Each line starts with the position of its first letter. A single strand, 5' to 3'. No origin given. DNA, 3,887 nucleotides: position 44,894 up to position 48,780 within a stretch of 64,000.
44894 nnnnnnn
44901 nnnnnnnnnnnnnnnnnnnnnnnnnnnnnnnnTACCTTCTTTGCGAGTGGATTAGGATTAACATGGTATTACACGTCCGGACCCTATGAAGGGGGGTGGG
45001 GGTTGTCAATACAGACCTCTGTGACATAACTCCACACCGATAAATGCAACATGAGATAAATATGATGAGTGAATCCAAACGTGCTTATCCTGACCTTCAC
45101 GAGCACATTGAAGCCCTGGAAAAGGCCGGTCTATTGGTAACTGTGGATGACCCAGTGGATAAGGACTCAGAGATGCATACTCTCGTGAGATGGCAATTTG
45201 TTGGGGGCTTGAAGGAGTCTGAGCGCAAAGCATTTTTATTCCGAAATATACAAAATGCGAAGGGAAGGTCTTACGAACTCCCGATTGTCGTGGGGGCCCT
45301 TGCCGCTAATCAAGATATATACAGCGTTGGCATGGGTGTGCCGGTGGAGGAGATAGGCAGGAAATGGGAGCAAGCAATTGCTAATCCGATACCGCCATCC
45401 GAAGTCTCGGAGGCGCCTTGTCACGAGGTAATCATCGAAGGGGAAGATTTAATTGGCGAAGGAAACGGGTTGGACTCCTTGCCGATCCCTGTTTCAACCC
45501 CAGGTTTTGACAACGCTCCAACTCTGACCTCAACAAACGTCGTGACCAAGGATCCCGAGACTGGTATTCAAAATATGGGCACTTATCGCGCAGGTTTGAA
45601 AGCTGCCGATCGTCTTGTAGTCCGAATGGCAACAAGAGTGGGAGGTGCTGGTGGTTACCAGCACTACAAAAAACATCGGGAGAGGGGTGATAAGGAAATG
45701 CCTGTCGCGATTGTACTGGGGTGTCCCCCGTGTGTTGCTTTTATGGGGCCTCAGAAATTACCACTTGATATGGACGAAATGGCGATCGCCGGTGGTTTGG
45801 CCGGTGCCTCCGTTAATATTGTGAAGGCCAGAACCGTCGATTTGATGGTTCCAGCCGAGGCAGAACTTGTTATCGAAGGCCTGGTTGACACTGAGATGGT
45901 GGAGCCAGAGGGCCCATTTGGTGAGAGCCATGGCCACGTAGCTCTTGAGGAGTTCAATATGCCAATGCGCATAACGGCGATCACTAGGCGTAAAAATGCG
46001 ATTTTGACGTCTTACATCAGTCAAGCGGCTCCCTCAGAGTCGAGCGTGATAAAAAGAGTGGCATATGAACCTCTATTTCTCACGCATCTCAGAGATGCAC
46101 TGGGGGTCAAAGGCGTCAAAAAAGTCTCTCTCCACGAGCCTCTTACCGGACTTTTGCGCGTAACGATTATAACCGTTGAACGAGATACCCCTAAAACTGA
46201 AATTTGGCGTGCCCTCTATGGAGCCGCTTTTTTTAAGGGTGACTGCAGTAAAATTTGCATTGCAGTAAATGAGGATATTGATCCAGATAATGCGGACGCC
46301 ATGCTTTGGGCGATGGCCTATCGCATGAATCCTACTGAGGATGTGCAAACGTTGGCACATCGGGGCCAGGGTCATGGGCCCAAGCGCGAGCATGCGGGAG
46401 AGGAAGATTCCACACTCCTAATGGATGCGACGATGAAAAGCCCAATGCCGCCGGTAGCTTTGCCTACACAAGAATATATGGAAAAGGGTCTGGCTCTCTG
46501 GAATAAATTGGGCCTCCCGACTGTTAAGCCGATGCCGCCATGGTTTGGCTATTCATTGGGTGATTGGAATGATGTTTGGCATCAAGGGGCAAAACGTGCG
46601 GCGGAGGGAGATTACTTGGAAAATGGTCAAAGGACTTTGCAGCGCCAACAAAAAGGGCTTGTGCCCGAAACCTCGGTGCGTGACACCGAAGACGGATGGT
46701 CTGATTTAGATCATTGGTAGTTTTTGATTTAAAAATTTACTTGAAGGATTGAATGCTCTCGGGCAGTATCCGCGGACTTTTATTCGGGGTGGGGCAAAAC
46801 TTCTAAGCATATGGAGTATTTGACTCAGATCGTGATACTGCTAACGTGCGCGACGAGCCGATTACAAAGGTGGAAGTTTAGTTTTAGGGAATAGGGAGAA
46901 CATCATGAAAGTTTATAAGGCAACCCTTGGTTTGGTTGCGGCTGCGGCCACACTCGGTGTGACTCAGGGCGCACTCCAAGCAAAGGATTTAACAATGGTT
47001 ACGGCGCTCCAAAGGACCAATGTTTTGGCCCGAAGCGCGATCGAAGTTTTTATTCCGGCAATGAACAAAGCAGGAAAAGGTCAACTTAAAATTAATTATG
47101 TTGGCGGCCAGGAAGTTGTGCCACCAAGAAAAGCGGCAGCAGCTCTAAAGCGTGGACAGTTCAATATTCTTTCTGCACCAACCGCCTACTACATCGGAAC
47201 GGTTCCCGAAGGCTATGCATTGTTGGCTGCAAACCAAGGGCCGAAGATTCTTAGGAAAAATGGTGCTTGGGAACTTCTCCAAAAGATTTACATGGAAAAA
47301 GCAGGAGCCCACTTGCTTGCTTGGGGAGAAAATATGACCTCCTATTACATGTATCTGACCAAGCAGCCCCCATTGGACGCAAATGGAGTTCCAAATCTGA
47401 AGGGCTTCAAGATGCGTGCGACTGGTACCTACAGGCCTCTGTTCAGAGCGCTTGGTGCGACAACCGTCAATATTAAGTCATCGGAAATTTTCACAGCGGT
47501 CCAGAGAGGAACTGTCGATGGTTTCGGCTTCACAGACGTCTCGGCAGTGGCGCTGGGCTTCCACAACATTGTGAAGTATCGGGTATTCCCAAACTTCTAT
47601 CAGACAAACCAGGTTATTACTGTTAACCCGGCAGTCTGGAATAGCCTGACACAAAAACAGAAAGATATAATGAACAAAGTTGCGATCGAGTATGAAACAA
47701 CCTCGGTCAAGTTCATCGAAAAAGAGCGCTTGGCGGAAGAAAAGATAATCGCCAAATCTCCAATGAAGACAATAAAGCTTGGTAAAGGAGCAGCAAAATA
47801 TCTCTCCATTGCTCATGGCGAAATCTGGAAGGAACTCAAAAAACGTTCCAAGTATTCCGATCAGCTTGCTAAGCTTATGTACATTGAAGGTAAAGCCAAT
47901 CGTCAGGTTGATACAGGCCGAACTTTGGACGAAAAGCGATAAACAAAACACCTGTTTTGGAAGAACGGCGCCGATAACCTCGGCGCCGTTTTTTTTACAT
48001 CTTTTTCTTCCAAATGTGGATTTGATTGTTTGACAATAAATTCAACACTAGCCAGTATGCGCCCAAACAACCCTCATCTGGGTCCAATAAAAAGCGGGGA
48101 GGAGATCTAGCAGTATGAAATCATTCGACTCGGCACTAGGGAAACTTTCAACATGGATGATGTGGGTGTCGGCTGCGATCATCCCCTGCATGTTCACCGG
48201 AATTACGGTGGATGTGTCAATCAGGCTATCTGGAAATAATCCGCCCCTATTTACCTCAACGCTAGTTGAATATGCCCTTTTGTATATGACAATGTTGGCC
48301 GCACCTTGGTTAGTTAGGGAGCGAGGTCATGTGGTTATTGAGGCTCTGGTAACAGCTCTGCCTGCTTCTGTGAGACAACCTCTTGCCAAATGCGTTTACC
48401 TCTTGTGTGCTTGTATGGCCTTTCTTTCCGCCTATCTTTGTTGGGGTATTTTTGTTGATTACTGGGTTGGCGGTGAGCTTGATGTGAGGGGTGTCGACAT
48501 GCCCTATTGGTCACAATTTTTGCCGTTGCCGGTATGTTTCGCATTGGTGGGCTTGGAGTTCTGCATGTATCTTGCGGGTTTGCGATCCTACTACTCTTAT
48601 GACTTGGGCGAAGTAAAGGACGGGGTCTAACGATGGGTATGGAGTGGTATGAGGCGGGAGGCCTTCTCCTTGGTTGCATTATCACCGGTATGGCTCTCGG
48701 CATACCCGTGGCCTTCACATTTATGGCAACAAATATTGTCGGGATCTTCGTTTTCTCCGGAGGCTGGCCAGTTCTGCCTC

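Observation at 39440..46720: Molybdenum hydroxylase / crotonase / amidohydrolase-2 operon facing a UbiD decarboxylase: candidate uncharacterised (hetero)aromatic carboxylate pathway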

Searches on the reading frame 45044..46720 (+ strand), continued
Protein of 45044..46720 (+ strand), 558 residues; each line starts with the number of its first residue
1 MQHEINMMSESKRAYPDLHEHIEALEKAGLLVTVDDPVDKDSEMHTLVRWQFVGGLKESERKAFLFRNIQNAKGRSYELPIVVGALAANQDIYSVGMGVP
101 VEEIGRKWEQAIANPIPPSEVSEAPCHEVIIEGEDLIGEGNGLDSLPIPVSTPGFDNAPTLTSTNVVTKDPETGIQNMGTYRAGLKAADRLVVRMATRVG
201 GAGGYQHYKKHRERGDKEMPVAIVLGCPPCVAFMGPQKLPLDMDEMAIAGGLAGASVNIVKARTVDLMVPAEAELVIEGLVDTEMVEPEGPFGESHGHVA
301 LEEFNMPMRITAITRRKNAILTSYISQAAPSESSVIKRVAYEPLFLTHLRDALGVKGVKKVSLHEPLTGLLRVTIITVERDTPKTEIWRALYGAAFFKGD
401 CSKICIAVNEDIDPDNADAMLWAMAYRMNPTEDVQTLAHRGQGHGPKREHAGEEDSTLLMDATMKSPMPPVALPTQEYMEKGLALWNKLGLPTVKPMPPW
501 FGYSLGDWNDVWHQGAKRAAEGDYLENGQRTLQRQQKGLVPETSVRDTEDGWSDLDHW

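Call 54: search_dna_similar(query=window:45062-46720:+, collection=plasmids, mode=protein, max_rows=60, max_evalue=1e-8, rows=spread)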
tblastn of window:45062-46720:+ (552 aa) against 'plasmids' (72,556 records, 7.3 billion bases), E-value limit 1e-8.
Records with a match: 435; places in all: 479; records where one place covers at least 80% of the query: 71.
Best place of each record, by identity: <60% 435.
By first word of the organism name: Sinorhizobium 129; Agrobacterium 24; Paracoccus 19; Ensifer 19; Pantoea 16; Rhizobium 12; Paraburkholderia 11; Streptomyces 11; Rahnella 11; Klebsiella 11; and 63 more.
By predicted mobility (MOB-suite, as given by PLSDB): non-mobilizable 254; conjugative 99; mobilizable 82.
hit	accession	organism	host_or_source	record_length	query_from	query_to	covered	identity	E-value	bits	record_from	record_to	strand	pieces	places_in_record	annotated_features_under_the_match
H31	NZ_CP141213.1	Sinorhizobium meliloti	alfalfa,Isolate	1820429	1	543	98%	55.8%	0e+0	641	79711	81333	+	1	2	none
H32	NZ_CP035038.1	Sinorhizobium fredii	single cell,soil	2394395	1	543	98%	55.1%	0e+0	637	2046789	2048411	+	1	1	none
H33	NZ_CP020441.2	Paracoccus yeei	Homo sapiens,Urine suprapubic aspirate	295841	9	431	77%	30.0%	6e-30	132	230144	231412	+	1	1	UbiD family decarboxylase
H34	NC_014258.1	Pantoea vagans C9-1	-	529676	1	464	84%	26.9%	6e-25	117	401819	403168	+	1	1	non-oxidative hydroxyarylic acid decarboxylases subunit C | non-oxidative hydroxyarylic acid decarboxylases subunit B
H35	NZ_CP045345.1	Labrenzia sp. THAF187b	pure culture,Surface of a polyethylene ...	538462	9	431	77%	29.0%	9e-31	135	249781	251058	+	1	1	UbiD family decarboxylase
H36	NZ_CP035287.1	Paracoccus versutus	whole organism,soil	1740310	2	431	78%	28.3%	3e-24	115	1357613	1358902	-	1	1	none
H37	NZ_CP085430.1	Priestia megaterium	single cell,soil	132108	8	457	82%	26.9%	5e-26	120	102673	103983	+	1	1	non-oxidative hydroxyarylic acid decarboxylases subunit C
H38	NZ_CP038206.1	Paracoccus pantotrophus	single cell,soil associated with ...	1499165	2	431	78%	28.1%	6e-23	111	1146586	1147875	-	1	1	none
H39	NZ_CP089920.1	Rahnella victoriana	single cell,soil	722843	8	464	83%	26.3%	1e-20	103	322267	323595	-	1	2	non-oxidative hydroxyarylic acid decarboxylases subunit C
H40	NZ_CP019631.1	Roseibium algicola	Rhodosorus marinus,cell culture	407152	9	431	77%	28.2%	3e-30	134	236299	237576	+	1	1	UbiD family decarboxylase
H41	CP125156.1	Klebsiella pneumoniae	-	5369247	8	464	83%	25.8%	6e-23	111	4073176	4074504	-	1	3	non-oxidative hydroxyarylic acid decarboxylases subunit C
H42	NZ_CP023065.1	Sinorhizobium sp. CCBAU 05631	G.max,nodule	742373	7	431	77%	27.6%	7e-31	135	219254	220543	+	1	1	UbiD family decarboxylase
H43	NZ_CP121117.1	Roseinatronobacter sp. S2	cell culture,Alkaline Spring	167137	9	431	77%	27.5%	3e-34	146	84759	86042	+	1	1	UbiD family decarboxylase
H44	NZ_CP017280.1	Enterobacter ludwigii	Homo sapiens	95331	9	427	76%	27.6%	6e-31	135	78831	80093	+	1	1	ubiD: 4-hydroxy-3-polyprenylbenzoate decarboxylase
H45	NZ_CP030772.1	Streptomyces sp. YIM 121038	pure culture,soil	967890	12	428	76%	27.5%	1e-21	107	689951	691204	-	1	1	UbiD family decarboxylase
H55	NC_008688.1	Paracoccus denitrificans PD1222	-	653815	11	457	81%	25.1%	3e-21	105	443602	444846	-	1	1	UbiD family decarboxylase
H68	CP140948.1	Sinorhizobium meliloti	Medicago lupulina,whole organism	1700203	1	428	78%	24.8%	2e-26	122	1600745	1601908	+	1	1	UbiD family decarboxylase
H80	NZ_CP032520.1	Cupriavidus oxalaticus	cell culture,activated sludge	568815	16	358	62%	29.7%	5e-32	139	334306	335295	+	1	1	UbiD family decarboxylase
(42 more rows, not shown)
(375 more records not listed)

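Call 55: get_annotated_region(hit=H55, flank=11000)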
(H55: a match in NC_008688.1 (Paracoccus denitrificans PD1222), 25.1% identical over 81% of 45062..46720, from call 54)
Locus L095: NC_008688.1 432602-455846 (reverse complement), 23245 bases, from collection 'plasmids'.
description: Paracoccus denitrificans PD1222 plasmid 1, complete sequence
organism: Paracoccus denitrificans PD1222 (NCBI taxid 318586)
taxonomy: Bacteria; Pseudomonadota; Alphaproteobacteria; Rhodobacterales; Paracoccaceae; Paracoccus; Paracoccus denitrificans; Paracoccus denitrificans PD1222
host: -; source: -; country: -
typing (MOB-suite, as given by PLSDB): non-mobilizable; replicon rep_cluster_560,rep_cluster_969
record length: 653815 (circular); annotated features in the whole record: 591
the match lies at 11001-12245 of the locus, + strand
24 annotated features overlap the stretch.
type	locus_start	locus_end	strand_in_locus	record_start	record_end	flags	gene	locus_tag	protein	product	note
CDS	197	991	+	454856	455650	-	-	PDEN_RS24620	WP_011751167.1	DUF72 domain-containing protein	-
CDS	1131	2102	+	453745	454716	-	-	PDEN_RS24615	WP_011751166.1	hypothetical protein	-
CDS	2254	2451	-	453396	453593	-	-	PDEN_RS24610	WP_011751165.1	DUF1127 domain-containing protein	-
CDS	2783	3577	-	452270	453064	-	-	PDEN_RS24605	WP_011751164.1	ABC transporter permease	GO:0055085 - transmembrane transport [Evidence IEA]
CDS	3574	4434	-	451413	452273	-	-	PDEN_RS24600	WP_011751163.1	ABC transporter permease subunit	GO:0055085 - transmembrane transport [Evidence IEA]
CDS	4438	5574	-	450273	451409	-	-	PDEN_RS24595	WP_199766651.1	ABC transporter ATP-binding protein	-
CDS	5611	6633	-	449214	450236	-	-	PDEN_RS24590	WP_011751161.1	ABC transporter substrate-binding protein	-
CDS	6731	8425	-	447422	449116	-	-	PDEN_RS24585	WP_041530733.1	thiamine pyrophosphate-binding protein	-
CDS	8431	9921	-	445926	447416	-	-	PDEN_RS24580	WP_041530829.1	aldehyde dehydrogenase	-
CDS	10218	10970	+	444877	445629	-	hutC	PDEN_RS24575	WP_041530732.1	histidine utilization repressor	GO:0006355 - regulation of DNA-templated transcription [Evidence IEA]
CDS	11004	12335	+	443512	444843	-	-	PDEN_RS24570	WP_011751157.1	UbiD family decarboxylase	-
CDS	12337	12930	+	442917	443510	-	-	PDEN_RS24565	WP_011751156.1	UbiX family flavin prenyltransferase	-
CDS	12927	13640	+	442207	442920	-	-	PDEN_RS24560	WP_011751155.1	aspartate/glutamate racemase family protein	-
CDS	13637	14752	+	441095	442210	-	-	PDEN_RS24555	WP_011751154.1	FAD-dependent oxidoreductase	-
CDS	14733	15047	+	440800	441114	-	-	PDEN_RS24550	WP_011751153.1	(2Fe-2S)-binding protein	-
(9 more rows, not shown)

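Call 56: get_annotated_region(hit=H80, flank=11000)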
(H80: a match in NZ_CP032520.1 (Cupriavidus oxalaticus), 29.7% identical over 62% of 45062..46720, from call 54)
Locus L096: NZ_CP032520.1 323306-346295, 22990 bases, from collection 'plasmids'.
description: Cupriavidus oxalaticus strain T2 plasmid unnamed1, complete sequence
organism: Cupriavidus oxalaticus (NCBI taxid 96344)
taxonomy: Bacteria; Pseudomonadota; Betaproteobacteria; Burkholderiales; Burkholderiaceae; Cupriavidus; Cupriavidus oxalaticus
host: -; source: cell culture,activated sludge; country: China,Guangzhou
typing (MOB-suite, as given by PLSDB): conjugative; relaxase MOBH,MOBP; mating-pair formation MPF_T
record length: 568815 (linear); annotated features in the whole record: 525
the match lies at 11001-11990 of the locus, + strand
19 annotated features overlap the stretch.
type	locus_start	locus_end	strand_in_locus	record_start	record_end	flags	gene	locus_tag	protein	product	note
CDS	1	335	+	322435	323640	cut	-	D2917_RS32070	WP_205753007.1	AAA family ATPase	-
CDS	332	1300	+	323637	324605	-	-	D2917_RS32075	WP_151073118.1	ParB/RepB/Spo0J family partition protein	GO:0007059 - chromosome segregation [Evidence IEA]; GO:0000910 - cytokinesis [Evidence IEA]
CDS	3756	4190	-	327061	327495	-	-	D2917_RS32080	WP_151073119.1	tyrosine-type recombinase/integrase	GO:0015074 - DNA integration [Evidence IEA]; GO:0006310 - DNA recombination [Evidence IEA]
CDS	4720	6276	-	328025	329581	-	-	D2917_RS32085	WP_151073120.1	phage integrase family protein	-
CDS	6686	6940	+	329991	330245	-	-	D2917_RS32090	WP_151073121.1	AbrB/MazE/SpoVT family DNA-binding domain-containing protein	-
CDS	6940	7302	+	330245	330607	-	-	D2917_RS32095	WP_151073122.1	type II toxin-antitoxin system PemK/MazF family toxin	-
CDS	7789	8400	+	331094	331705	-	-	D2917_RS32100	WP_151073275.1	nucleotidyltransferase domain-containing protein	-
CDS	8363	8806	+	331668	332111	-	-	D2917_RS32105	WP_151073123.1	hypothetical protein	-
CDS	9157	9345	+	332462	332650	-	-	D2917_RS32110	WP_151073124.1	hypothetical protein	-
CDS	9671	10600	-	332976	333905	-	-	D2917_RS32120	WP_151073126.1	LysR family transcriptional regulator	GO:0006355 - regulation of DNA-templated transcription [Evidence IEA]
CDS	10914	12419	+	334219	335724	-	-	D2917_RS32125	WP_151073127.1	UbiD family decarboxylase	-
CDS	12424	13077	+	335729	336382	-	-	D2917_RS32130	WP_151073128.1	UbiX family flavin prenyltransferase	-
CDS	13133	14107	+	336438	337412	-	-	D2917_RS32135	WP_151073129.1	tripartite tricarboxylate transporter substrate binding protein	-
CDS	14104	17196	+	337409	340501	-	-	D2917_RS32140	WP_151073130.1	molybdopterin cofactor-binding domain-containing protein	-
CDS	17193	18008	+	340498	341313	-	-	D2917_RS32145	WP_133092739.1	FAD binding domain-containing protein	-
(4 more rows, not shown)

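Call 57: get_annotated_region(hit=H68, flank=11000)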
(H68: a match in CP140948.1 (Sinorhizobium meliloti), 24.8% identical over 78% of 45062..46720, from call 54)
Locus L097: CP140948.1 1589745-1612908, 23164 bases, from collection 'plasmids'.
description: Sinorhizobium meliloti strain ml59 plasmid pSymB, complete sequence
organism: Sinorhizobium meliloti (NCBI taxid 382)
taxonomy: Bacteria; Pseudomonadota; Alphaproteobacteria; Hyphomicrobiales; Rhizobiaceae; Sinorhizobium; Sinorhizobium meliloti
host: -; source: Medicago lupulina,whole organism; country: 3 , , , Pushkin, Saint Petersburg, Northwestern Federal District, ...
typing (MOB-suite, as given by PLSDB): mobilizable; relaxase MOBQ
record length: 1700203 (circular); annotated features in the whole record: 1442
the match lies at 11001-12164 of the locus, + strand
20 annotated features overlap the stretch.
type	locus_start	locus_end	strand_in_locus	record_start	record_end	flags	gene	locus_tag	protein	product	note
CDS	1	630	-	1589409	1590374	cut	pdxA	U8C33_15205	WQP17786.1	4-hydroxythreonine-4-phosphate dehydrogenase PdxA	-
CDS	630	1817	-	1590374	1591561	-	-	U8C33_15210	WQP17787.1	exo-alpha-sialidase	-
CDS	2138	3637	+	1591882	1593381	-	-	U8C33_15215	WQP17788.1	ABC transporter substrate-binding protein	-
CDS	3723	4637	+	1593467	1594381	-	-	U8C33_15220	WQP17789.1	ABC transporter permease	-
CDS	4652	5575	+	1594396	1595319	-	-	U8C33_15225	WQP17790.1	ABC transporter permease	-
CDS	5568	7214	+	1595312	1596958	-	-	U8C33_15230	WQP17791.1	ABC transporter ATP-binding protein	-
CDS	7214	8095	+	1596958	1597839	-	-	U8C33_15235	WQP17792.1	dihydrodipicolinate synthase family protein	-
CDS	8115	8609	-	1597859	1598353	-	-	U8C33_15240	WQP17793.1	DUF2243 domain-containing protein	-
CDS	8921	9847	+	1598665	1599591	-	-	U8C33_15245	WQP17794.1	amidohydrolase family protein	-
CDS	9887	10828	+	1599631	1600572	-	-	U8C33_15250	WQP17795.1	amidohydrolase family protein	-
CDS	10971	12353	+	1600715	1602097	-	-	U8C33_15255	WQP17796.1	UbiD family decarboxylase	-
CDS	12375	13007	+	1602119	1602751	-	-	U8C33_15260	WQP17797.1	UbiX family flavin prenyltransferase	-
CDS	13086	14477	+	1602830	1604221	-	-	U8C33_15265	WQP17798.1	nucleobase:cation symporter-2 family protein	-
CDS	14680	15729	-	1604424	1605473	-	-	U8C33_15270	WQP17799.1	GTP-binding protein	-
CDS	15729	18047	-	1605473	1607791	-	-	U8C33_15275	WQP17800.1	xanthine dehydrogenase family protein molybdopterin-binding subunit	-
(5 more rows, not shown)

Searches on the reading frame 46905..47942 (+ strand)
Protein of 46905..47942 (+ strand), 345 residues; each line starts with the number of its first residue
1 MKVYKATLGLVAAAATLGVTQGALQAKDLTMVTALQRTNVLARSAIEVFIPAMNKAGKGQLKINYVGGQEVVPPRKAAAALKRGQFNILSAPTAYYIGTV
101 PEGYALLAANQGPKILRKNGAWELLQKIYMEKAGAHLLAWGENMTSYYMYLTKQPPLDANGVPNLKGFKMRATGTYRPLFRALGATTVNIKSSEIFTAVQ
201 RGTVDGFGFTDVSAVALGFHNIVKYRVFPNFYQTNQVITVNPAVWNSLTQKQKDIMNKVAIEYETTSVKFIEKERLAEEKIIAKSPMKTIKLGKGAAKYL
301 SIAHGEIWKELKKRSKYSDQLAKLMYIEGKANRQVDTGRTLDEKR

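Call 3: search_protein_families(library=pfam, proteins=[window:46905-47942:+])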
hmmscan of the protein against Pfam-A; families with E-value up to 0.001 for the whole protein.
window:46905-47942:+ (345 aa): 1 family
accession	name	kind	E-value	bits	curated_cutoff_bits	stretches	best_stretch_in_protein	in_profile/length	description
PF03480.18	DctP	-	4.6e-25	89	23.4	1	45-310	14-281/286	Bacterial extracellular solute-binding protein, family 7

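Call 4: search_protein_families(library=ncbifam, proteins=[window:46905-47942:+])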
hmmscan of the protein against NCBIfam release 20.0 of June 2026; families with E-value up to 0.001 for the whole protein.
window:46905-47942:+ (345 aa): 2 families
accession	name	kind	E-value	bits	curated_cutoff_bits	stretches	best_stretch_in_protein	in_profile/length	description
NF037995.1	TRAP_S1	subfamily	2.4e-17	63.2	50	1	130-275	103-246/271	TRAP transporter substrate-binding protein DctP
TIGR00787.1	dctP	subfamily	1.1e-14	54.5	175.05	1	43-275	12-246/257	DctP family TRAP transporter solute-binding subunit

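Call 51: search_solved_structures(query=window:46905-47942:+, max_evalue=0.00001)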
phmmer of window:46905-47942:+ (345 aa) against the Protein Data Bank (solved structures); distinct sequences matched with E-value up to 0.00001: 26.
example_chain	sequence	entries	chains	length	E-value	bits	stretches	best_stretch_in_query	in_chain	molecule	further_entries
4mnc_A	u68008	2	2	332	3.6e-33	118.6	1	1-268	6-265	TRAP dicarboxylate transporter-DctP subunit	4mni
4pe3_A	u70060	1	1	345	1.2e-11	47.8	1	120-320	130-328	TRAP dicarboxylate transporter-DctP subunit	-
4pet_A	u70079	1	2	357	2.1e-10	43.8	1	98-256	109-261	Extracellular solute-binding protein, family 7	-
4x8r_A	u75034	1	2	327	5.6e-10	42.4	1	153-320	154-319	TRAP dicarboxylate transporter, DctP subunit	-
4mco_A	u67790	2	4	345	1.3e-09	41.2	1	48-316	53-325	TRAP dicarboxylate transporter-DctP subunit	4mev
4p47_A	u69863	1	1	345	1.4e-09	41.1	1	164-273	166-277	TRAP dicarboxylate transporter, DctP subunit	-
4n6d_A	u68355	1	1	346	2.4e-09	40.3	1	54-274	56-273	TRAP dicarboxylate transporter-DctP subunit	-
2zzv_A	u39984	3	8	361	3.7e-09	39.6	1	160-329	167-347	ABC transporter, solute-binding protein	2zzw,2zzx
4xfe_A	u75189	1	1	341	5.6e-09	39.1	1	119-283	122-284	TRAP dicarboxylate transporter subunit DctP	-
5cm6_A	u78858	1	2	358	1.1e-08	38.1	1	158-252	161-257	TRAP dicarboxylate transporter-DctP subunit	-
2hzk_A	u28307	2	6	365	1.5e-08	37.7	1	5-256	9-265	TRAP-T family sorbitol/mannitol transporter, periplasmic binding protein, SmoM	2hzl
4pdh_A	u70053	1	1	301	5.1e-08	35.9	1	131-257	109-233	TRAP dicarboxylate transporter, DctP subunit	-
7bbr_A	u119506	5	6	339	4.8e-07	32.7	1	1-264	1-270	Putative TRAP transporter solute receptor DctP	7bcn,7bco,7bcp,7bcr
4p8b_A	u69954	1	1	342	6.8e-07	32.2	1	130-278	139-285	TRAP-type transporter, periplasmic component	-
7ug8_A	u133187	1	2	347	1.1e-06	31.5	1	160-312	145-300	Ketoacid-binding protein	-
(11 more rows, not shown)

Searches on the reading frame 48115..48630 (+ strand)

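Call 3: search_protein_families(library=pfam, proteins=[window:48115-48630:+])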
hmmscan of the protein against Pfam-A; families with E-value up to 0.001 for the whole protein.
window:48115-48630:+ (171 aa): 1 family
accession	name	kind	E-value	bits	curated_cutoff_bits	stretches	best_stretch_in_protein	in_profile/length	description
PF04290.18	DctQ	-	3.6e-17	62.9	28.3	1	27-147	2-120/132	Tripartite ATP-independent periplasmic transporters, DctQ component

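Call 4: search_protein_families(library=ncbifam, proteins=[window:48115-48630:+])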
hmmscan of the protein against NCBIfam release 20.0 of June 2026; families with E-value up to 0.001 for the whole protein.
window:48115-48630:+ (171 aa): 0 families
